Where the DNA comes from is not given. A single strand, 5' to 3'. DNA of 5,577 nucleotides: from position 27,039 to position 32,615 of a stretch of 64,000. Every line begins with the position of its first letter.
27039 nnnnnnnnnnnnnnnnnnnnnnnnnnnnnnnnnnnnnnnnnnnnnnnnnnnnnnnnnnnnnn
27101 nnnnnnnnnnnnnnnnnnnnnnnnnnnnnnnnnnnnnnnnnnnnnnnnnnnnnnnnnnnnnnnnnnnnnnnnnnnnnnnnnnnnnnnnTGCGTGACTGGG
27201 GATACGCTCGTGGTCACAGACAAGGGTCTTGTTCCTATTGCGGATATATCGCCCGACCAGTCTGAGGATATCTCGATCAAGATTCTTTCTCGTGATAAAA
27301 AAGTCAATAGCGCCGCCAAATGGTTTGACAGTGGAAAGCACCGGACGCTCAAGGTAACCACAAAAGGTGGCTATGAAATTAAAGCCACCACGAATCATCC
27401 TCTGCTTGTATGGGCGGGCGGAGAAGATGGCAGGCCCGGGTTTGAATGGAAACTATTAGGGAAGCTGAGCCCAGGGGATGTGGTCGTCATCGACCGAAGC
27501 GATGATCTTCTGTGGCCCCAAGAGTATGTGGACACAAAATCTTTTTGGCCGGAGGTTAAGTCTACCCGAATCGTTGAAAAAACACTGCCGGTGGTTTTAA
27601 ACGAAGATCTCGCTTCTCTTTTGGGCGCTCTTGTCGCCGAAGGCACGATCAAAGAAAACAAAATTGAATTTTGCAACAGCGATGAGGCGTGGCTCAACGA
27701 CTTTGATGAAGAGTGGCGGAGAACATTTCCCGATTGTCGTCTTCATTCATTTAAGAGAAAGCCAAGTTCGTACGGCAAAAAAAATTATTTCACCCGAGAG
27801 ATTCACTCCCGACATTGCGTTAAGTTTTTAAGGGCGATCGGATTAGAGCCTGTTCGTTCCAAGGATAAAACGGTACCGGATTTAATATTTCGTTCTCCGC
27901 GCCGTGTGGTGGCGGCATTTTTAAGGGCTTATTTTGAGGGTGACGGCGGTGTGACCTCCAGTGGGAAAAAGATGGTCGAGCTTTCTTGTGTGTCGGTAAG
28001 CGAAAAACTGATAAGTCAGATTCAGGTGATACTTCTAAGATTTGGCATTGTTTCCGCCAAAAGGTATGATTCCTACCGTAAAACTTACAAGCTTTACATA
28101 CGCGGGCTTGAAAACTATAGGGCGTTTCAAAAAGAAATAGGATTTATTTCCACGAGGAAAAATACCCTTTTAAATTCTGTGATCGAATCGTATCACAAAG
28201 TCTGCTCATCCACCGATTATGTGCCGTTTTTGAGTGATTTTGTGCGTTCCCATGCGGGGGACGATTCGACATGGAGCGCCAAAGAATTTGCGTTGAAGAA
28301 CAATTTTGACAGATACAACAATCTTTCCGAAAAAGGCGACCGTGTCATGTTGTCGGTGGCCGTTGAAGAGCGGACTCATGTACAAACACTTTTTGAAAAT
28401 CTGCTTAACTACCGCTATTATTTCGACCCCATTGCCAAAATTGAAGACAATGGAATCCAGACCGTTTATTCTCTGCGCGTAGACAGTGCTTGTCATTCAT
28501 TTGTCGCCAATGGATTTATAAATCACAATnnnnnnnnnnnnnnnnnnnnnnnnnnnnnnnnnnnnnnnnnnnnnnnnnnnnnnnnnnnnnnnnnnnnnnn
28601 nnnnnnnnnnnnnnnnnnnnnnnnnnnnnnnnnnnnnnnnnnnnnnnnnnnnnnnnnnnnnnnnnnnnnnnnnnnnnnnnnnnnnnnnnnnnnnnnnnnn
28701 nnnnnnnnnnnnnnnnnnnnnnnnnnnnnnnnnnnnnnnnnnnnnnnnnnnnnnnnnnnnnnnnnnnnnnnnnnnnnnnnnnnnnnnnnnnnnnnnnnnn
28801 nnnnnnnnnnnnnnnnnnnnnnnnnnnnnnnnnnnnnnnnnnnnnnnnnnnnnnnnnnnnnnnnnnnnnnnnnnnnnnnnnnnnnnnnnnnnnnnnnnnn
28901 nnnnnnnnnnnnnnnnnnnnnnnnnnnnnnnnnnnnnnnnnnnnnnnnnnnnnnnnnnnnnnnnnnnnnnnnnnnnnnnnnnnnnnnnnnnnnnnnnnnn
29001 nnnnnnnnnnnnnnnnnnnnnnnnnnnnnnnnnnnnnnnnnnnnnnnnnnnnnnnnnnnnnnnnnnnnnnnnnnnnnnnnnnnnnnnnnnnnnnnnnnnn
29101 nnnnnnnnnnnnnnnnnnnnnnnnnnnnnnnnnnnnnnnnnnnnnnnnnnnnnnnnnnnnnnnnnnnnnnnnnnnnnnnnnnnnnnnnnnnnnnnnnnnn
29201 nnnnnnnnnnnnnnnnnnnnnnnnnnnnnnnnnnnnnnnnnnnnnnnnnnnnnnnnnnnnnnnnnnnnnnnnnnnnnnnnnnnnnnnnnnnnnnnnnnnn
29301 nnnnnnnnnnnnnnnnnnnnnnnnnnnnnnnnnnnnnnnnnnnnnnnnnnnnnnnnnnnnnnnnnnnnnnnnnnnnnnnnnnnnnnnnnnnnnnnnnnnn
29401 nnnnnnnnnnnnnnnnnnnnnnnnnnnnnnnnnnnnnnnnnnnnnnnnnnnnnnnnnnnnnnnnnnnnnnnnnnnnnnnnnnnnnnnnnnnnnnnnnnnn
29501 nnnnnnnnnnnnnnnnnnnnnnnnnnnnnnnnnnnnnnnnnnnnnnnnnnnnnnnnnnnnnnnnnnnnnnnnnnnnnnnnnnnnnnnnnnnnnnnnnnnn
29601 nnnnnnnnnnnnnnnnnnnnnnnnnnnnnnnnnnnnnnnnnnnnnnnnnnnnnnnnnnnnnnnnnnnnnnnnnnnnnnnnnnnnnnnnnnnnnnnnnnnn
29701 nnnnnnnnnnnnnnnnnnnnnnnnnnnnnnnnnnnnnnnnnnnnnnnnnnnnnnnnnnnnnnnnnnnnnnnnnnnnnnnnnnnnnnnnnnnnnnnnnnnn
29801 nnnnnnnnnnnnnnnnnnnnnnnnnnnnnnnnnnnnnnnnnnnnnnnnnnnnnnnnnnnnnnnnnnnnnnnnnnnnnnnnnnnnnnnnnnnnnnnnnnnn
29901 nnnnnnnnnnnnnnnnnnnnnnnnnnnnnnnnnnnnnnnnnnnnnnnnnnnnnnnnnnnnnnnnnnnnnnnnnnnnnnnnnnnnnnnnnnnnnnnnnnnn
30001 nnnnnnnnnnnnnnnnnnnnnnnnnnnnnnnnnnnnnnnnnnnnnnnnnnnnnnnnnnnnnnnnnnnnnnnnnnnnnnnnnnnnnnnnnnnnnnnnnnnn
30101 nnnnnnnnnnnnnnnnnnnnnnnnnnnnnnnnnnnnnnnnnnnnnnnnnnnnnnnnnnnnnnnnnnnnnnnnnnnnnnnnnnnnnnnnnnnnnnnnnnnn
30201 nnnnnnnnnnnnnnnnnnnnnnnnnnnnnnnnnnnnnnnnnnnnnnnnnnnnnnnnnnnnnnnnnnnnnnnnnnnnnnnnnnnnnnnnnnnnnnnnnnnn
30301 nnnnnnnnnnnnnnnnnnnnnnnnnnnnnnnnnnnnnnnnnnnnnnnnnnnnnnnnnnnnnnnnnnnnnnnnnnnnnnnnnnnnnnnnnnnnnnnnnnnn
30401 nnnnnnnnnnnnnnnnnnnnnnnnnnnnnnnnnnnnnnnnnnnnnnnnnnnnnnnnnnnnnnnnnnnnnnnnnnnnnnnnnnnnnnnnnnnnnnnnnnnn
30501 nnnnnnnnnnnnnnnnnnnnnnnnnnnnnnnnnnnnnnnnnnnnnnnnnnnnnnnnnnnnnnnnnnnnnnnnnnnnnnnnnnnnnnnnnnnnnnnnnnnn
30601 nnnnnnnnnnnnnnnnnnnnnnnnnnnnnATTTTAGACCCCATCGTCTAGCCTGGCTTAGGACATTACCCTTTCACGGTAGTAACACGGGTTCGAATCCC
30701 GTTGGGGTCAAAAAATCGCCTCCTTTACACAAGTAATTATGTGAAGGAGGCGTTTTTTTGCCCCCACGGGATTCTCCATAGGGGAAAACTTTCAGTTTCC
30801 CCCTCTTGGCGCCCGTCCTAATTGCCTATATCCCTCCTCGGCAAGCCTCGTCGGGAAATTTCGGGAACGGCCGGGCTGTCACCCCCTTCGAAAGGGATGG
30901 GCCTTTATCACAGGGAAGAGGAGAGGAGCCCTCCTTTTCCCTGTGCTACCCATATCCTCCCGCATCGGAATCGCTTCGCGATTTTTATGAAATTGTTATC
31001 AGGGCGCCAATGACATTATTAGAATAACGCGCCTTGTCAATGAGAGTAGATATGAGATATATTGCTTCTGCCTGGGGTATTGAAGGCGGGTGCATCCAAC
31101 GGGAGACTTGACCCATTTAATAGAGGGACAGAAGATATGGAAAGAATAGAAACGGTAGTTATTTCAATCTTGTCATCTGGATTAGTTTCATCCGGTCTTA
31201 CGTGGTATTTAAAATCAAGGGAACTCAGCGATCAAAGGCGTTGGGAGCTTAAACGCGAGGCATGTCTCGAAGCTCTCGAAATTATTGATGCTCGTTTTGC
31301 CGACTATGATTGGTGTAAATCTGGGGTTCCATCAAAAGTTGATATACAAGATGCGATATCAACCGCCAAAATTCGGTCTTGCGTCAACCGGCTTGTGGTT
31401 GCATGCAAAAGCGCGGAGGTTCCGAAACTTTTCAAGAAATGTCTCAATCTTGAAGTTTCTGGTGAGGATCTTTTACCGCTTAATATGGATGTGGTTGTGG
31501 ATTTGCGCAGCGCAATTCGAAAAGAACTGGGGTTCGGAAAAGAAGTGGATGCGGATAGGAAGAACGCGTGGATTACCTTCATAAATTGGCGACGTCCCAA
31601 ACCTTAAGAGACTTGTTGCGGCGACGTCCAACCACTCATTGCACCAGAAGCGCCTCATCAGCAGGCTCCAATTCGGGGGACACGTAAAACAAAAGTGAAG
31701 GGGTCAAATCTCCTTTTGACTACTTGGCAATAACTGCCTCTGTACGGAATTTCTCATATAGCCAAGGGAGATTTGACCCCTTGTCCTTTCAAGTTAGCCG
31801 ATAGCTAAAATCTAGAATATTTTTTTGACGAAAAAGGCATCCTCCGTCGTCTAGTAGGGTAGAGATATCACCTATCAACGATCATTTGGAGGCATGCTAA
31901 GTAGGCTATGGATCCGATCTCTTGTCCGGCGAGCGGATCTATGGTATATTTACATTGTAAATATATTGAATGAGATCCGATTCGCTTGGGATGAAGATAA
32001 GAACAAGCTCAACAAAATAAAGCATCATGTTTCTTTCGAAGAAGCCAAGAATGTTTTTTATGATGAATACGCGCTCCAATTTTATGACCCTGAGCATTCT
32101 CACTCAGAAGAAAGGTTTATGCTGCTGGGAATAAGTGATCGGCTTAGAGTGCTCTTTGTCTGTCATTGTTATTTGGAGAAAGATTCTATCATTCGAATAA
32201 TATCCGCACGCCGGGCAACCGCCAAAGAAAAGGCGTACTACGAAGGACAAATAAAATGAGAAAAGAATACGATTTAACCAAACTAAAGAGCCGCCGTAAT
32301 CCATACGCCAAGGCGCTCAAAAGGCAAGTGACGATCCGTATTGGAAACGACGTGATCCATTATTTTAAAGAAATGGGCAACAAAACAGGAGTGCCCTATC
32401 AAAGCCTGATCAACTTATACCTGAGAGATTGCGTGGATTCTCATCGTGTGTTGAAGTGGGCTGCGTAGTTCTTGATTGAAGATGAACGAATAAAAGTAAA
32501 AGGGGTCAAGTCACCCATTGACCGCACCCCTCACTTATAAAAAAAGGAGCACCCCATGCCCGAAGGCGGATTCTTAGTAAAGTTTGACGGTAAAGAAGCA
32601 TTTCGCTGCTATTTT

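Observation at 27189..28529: GyrA intein with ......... homing endonuclease at the active-site (GyrA-a) position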

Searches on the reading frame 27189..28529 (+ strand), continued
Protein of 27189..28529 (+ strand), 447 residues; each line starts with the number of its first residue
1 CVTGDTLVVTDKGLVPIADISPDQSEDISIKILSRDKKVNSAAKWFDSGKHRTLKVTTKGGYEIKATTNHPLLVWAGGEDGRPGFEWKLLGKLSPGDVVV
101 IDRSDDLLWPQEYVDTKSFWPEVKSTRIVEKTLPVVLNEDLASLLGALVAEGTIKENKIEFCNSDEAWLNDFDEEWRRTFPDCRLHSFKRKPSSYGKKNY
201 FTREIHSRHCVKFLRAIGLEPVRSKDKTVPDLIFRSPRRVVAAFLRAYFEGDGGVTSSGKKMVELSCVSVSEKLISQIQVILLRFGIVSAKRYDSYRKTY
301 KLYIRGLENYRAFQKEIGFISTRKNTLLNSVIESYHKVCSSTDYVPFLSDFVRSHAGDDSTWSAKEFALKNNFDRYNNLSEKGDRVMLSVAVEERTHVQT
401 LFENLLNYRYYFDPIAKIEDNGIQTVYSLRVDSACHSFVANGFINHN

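Call 35: fold_search(model_id=the predicted structure, library=pdb)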
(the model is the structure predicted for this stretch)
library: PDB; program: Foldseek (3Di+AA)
matches with E <= 10: 490; with E <= 0.001: 97
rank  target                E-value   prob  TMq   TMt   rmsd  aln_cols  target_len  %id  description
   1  7qss                  7.8e-26  1.00  0.69  0.72   5.6       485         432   22  Crystal structure of homing endonuclease-associated TliVMA intein (C1A) (released 2022-03-30)
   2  7qsu                  9.5e-25  1.00  0.62  0.74   5.5       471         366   20  Crystal structure of homing endonuclease-associated TliVMA intein (C1A, d333-339) (released 2022-03-30)
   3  7qst                  2.3e-19  1.00  0.57  0.69   6.2       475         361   18  Crystal structure of homing endonuclease-associated PhoVMA intein (C1A) (released 2022-03-30)
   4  1dq3                  8.4e-19  1.00  0.61  0.60   7.2       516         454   14  CRYSTAL STRUCTURE OF AN ARCHAEAL INTEIN-ENCODED HOMING ENDONUCLEASE PI-PFUI (released 2000-07-05)
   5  2cw7                  4.4e-18  1.00  0.62  0.53   7.6       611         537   16  Crystal structure of intein homing endonuclease II (released 2006-04-18)
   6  1ef0_A                5.0e-13  1.00  0.47  0.49   9.6       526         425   10  CRYSTAL STRUCTURE OF PI-SCEI MINIPRECURSOR (released 2000-06-07)
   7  1vde_B                7.7e-13  1.00  0.48  0.49   9.3       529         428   11  PI-SCEI, A HOMING ENDONUCLEASE WITH PROTEIN SPLICING ACTIVITY (released 1998-04-08)
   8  1jva_B                2.9e-12  1.00  0.47  0.49  10.2       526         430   10  CRYSTAL STRUCTURE OF THE VMA1-DERIVED ENDONUCLEASE BEARING THE N AND C EXTEIN PROPEPTIDES (released 2002-08-29)
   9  1um2_B                3.3e-12  1.00  0.47  0.49  10.2       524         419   11  Crystal Structure of the Vma1-Derived Endonuclease with the Ligated Extein Segment (released 2004-09-22)
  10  1vde_A                4.8e-12  1.00  0.48  0.49   9.2       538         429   11  PI-SCEI, A HOMING ENDONUCLEASE WITH PROTEIN SPLICING ACTIVITY (released 1998-04-08)
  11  1lws_A                1.0e-11  1.00  0.46  0.48   9.5       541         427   11  Crystal structure of the intein homing endonuclease PI-SceI bound to its recognition sequence (released 2002-09-27)
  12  1jva_A                2.2e-11  1.00  0.47  0.49   9.6       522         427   11  CRYSTAL STRUCTURE OF THE VMA1-DERIVED ENDONUCLEASE BEARING THE N AND C EXTEIN PROPEPTIDES (released 2002-08-29)
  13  1um2_A                2.2e-11  1.00  0.47  0.50  10.1       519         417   11  Crystal Structure of the Vma1-Derived Endonuclease with the Ligated Extein Segment (released 2004-09-22)
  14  1dfa                  1.3e-10  1.00  0.43  0.47   9.6       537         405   11  CRYSTAL STRUCTURE OF PI-SCEI IN C2 SPACE GROUP (released 1999-12-08)
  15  1lwt_A                2.3e-10  1.00  0.46  0.46   9.9       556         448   10  Crystal structure of the intein homing endonuclease PI-SceI bound to its substrate DNA (Ca2+ free) (released 2002-09-27)
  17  1am2                  3.3e-09  1.00  0.35  0.83   4.6       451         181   15  GYRA INTEIN FROM MYCOBACTERIUM XENOPI (released 1998-06-24)
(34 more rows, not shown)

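Call 50: find_related_loci(query=A2, collection=viral_contigs, flank=3000)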
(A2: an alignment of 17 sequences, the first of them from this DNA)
Query A2 (447 aa) in viral_contigs; peptide patterns used: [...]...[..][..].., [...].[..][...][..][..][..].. (x = any residue, [..] = any of these).
554 stretches matched a pattern; 228 encode a relative of the query (tblastn E <= 1e-3); the best 80 are kept; 80 distinct loci.
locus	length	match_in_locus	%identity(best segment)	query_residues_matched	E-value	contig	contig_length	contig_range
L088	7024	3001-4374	29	1-447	9e-49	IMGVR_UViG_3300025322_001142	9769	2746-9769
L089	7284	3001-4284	30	1-447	5e-48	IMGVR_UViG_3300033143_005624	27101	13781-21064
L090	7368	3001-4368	30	1-447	6e-45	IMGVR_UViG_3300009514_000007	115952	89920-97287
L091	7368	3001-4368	30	1-447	1e-44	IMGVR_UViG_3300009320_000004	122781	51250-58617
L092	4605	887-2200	29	1-447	1e-43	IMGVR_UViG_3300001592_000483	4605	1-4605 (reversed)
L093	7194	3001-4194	31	1-447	7e-43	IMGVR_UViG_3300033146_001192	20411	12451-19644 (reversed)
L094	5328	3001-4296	31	1-447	9e-40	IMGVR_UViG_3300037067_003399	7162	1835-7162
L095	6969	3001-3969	33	1-325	5e-39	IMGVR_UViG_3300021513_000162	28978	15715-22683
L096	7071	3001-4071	30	1-362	1e-38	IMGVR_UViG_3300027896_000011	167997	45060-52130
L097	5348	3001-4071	30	1-362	1e-38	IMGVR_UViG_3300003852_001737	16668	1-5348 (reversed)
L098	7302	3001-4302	28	1-447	9e-38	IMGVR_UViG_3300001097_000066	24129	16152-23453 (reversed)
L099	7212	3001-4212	27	1-447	9e-38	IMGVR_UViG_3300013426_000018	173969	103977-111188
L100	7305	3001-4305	29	1-447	1e-37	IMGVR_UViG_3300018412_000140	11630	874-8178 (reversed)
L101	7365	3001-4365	28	1-447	1e-36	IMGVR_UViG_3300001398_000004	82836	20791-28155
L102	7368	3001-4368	28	1-447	2e-35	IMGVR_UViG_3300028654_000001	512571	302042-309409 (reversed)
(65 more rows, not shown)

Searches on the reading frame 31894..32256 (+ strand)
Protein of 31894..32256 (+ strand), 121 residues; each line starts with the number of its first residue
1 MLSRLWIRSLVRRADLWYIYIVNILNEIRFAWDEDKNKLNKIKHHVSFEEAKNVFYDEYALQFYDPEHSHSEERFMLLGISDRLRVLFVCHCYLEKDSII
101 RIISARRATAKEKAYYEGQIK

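Call 38: search_protein_families(library=pfam, proteins=[window:31894-32256:+], max_evalue=0.001)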
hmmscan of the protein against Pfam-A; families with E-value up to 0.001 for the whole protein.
window:31894-32256:+ (121 aa): 1 family
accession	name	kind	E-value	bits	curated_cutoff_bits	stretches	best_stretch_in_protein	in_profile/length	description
PF04365.19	BrnT_toxin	-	3e-28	98.4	34.5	1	32-112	1-77/77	Ribonuclease toxin, BrnT, of type II toxin-antitoxin system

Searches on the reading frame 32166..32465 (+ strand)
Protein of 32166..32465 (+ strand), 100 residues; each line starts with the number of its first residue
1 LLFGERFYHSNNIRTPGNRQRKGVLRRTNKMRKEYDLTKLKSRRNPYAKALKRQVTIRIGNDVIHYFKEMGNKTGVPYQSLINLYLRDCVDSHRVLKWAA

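Call 38: search_protein_families(library=pfam, proteins=[window:32166-32465:+], max_evalue=0.001)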
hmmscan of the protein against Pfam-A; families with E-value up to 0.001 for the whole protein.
window:32166-32465:+ (100 aa): 2 families
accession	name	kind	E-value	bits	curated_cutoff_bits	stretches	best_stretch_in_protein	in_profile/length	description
PF14384.12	BrnA_antitoxin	-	5.2e-10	40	26.1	1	34-89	23-67/68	BrnA antitoxin of type II toxin-antitoxin system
PF12441.14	CopG_antitoxin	-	9.7e-06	26.7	28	1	34-87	23-77/79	CopG antitoxin of type II toxin-antitoxin system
